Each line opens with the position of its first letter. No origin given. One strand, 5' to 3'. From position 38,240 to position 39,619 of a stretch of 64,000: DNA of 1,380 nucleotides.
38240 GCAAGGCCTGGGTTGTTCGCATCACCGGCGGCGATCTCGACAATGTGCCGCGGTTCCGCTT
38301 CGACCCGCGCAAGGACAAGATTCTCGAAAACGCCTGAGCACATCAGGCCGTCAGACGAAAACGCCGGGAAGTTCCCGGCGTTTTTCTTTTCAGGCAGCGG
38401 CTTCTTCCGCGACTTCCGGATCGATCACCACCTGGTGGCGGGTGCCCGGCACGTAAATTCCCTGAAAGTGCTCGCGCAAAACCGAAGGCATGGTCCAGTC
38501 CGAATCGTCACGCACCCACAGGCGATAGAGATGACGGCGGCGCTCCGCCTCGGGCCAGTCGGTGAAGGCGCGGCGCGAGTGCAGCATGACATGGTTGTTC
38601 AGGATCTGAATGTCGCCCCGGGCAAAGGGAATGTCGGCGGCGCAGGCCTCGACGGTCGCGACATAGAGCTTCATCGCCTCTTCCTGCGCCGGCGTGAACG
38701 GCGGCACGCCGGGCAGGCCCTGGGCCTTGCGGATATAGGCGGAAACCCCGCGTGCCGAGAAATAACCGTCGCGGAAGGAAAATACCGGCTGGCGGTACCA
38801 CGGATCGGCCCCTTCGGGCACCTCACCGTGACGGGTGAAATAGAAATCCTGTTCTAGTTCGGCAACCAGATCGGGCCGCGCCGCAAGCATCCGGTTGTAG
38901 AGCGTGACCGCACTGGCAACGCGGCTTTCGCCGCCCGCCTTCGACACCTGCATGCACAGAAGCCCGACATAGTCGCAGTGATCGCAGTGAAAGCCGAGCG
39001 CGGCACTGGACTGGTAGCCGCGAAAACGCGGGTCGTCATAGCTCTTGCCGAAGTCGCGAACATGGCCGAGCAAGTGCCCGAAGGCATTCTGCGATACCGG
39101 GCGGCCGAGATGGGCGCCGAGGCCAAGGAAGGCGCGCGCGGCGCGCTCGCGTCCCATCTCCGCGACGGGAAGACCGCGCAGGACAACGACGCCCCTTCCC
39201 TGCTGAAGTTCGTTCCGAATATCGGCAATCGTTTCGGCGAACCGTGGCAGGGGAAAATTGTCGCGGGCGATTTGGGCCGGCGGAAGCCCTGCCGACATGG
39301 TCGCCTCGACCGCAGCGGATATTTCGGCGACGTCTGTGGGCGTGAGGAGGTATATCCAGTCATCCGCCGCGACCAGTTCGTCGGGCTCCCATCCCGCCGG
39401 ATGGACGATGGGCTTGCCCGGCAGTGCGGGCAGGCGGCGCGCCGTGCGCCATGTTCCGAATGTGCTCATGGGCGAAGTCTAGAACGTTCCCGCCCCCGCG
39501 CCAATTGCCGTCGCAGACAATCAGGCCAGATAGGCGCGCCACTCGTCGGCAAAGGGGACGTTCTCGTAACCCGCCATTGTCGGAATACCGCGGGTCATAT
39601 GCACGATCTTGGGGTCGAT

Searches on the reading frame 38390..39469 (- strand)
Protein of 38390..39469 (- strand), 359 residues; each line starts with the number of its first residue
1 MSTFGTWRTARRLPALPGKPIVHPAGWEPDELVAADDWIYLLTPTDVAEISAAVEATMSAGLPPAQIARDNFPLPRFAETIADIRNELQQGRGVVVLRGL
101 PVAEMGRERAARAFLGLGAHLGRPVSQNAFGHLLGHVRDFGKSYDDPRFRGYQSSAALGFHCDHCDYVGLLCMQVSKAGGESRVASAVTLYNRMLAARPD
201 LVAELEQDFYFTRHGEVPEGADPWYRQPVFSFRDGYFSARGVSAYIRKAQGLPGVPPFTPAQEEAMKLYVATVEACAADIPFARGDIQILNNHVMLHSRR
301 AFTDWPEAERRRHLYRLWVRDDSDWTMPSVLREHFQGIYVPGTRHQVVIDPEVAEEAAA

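Call 20: search_protein_families(library=pfam, proteins=[window:38390-39469:-])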
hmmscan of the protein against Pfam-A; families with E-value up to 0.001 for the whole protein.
window:38390-39469:- (359 aa): 1 family
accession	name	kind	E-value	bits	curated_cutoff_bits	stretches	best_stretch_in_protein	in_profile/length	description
PF02668.22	TauD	-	1.3e-34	120.8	27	1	62-318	5-267/267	Taurine catabolism dioxygenase TauD, TfdA family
